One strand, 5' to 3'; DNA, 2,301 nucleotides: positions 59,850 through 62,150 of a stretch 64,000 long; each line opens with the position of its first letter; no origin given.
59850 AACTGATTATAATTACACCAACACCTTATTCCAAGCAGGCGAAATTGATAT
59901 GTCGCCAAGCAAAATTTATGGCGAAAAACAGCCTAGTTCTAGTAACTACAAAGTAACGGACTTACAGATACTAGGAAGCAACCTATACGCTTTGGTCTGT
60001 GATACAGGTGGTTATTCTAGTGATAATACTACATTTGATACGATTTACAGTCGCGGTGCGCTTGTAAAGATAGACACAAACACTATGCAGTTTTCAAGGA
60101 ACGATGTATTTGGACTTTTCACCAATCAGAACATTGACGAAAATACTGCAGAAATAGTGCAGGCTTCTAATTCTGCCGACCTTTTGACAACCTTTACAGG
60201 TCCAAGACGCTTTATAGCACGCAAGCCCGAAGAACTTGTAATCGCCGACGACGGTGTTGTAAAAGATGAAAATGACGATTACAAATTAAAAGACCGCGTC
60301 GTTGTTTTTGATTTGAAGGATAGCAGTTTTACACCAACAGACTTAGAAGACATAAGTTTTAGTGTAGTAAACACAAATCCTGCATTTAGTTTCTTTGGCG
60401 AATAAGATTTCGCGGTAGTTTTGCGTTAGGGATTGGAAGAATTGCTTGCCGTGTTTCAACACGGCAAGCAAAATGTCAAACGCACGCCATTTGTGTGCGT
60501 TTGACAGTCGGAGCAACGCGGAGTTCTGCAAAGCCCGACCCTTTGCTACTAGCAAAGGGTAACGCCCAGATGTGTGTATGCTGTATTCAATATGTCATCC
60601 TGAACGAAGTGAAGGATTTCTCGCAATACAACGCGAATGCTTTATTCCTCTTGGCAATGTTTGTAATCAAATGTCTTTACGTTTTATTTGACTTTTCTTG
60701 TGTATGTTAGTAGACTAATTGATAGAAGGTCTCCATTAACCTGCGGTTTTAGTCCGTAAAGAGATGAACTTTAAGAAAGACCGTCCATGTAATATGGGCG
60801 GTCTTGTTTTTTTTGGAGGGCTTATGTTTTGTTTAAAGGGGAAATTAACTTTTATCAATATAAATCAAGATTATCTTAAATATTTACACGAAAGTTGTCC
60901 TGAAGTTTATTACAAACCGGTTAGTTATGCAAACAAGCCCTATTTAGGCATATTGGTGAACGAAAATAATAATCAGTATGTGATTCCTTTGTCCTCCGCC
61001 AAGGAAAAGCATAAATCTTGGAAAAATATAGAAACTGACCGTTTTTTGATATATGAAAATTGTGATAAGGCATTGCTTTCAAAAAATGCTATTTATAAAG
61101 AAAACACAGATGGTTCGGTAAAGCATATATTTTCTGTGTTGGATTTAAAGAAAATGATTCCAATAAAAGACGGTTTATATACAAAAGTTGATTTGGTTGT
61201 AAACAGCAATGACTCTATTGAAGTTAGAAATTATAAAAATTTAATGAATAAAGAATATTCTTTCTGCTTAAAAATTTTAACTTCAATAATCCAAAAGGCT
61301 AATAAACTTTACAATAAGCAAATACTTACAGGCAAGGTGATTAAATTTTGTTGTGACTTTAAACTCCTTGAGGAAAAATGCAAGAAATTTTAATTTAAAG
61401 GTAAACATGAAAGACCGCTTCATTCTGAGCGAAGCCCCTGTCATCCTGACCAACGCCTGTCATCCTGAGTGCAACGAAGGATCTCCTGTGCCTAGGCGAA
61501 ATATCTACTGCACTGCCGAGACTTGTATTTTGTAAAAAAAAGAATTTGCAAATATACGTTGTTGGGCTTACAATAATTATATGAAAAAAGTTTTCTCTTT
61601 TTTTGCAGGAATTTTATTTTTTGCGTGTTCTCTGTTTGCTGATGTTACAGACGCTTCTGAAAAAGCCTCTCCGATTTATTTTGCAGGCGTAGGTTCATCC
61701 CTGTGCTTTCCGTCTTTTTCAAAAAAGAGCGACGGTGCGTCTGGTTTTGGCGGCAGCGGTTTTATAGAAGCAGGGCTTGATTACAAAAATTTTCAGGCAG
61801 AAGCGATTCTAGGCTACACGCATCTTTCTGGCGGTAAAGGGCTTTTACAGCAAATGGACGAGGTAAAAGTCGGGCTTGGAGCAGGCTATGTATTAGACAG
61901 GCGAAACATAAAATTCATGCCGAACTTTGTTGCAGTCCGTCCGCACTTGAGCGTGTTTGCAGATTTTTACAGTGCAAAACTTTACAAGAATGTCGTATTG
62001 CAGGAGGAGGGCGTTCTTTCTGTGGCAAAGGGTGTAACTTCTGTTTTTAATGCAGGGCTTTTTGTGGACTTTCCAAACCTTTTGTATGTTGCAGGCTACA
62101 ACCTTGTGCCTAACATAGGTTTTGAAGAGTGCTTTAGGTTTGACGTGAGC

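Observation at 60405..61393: ToxN/AbiQ-family type III toxin whose upstream RNA region lacks the canonical tandem antitoxin repeats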

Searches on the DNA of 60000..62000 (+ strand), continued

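Call 68: search_with_rna_model(model_id=R2, sources=[L075, L095, L102, L104, L128, L133, L151, L197, L233, L258, L189, L213, L255, L038, L039, L276], max_evalue=1, show_alignments=8)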
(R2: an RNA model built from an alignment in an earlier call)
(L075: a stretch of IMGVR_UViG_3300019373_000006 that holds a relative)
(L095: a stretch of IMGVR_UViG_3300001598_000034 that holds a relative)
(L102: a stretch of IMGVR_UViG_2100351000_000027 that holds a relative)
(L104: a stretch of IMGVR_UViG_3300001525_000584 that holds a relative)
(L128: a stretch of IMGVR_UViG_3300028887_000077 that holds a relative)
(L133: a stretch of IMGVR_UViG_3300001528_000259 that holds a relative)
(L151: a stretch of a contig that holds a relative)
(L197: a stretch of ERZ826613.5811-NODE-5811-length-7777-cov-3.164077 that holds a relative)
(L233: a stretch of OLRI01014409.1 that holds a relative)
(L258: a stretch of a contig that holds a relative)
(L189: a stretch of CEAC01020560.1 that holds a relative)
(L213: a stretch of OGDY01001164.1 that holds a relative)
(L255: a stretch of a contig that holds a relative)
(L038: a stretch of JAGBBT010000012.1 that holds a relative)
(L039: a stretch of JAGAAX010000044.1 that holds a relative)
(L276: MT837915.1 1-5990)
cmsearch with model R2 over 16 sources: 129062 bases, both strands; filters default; matches with E-value up to 1: 19.
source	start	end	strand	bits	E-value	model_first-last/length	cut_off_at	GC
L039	2900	2950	+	77.4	1.1e-19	1-51/51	no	0.37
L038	2896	2946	+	75.1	5.1e-19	1-51/51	no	0.35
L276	5500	5551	+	73.6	1.4e-18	1-51/51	no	0.37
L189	1218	1269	-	67.5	7.8e-17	1-51/51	no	0.35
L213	236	287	+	67.5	7.8e-17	1-51/51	no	0.35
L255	791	842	-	67.5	7.8e-17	1-51/51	no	0.35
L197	7671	7721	+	64.6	5.5e-16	1-51/51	no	0.39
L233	118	168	-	64.6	5.5e-16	1-51/51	no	0.39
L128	10833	10882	+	62.9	1.8e-15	1-51/51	no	0.42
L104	2276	2326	+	62.7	2e-15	1-51/51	no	0.35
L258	4834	4884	+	61.6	4.2e-15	1-51/51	no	0.41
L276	5447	5499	+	59.8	1.3e-14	1-51/51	no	0.38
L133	8382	8432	+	58.2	4e-14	1-51/51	no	0.45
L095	983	1035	-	55.8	2e-13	1-51/51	no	0.36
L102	7938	7986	-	50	9.6e-12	1-51/51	no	0.37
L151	2972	3020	-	50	9.6e-12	1-51/51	no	0.37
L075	1004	1055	-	40.4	5.8e-09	1-51/51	no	0.42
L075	1171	1289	-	37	5.7e-08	1-51/51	no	0.53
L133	10222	10267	+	15.2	0.11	1-51/51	no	0.3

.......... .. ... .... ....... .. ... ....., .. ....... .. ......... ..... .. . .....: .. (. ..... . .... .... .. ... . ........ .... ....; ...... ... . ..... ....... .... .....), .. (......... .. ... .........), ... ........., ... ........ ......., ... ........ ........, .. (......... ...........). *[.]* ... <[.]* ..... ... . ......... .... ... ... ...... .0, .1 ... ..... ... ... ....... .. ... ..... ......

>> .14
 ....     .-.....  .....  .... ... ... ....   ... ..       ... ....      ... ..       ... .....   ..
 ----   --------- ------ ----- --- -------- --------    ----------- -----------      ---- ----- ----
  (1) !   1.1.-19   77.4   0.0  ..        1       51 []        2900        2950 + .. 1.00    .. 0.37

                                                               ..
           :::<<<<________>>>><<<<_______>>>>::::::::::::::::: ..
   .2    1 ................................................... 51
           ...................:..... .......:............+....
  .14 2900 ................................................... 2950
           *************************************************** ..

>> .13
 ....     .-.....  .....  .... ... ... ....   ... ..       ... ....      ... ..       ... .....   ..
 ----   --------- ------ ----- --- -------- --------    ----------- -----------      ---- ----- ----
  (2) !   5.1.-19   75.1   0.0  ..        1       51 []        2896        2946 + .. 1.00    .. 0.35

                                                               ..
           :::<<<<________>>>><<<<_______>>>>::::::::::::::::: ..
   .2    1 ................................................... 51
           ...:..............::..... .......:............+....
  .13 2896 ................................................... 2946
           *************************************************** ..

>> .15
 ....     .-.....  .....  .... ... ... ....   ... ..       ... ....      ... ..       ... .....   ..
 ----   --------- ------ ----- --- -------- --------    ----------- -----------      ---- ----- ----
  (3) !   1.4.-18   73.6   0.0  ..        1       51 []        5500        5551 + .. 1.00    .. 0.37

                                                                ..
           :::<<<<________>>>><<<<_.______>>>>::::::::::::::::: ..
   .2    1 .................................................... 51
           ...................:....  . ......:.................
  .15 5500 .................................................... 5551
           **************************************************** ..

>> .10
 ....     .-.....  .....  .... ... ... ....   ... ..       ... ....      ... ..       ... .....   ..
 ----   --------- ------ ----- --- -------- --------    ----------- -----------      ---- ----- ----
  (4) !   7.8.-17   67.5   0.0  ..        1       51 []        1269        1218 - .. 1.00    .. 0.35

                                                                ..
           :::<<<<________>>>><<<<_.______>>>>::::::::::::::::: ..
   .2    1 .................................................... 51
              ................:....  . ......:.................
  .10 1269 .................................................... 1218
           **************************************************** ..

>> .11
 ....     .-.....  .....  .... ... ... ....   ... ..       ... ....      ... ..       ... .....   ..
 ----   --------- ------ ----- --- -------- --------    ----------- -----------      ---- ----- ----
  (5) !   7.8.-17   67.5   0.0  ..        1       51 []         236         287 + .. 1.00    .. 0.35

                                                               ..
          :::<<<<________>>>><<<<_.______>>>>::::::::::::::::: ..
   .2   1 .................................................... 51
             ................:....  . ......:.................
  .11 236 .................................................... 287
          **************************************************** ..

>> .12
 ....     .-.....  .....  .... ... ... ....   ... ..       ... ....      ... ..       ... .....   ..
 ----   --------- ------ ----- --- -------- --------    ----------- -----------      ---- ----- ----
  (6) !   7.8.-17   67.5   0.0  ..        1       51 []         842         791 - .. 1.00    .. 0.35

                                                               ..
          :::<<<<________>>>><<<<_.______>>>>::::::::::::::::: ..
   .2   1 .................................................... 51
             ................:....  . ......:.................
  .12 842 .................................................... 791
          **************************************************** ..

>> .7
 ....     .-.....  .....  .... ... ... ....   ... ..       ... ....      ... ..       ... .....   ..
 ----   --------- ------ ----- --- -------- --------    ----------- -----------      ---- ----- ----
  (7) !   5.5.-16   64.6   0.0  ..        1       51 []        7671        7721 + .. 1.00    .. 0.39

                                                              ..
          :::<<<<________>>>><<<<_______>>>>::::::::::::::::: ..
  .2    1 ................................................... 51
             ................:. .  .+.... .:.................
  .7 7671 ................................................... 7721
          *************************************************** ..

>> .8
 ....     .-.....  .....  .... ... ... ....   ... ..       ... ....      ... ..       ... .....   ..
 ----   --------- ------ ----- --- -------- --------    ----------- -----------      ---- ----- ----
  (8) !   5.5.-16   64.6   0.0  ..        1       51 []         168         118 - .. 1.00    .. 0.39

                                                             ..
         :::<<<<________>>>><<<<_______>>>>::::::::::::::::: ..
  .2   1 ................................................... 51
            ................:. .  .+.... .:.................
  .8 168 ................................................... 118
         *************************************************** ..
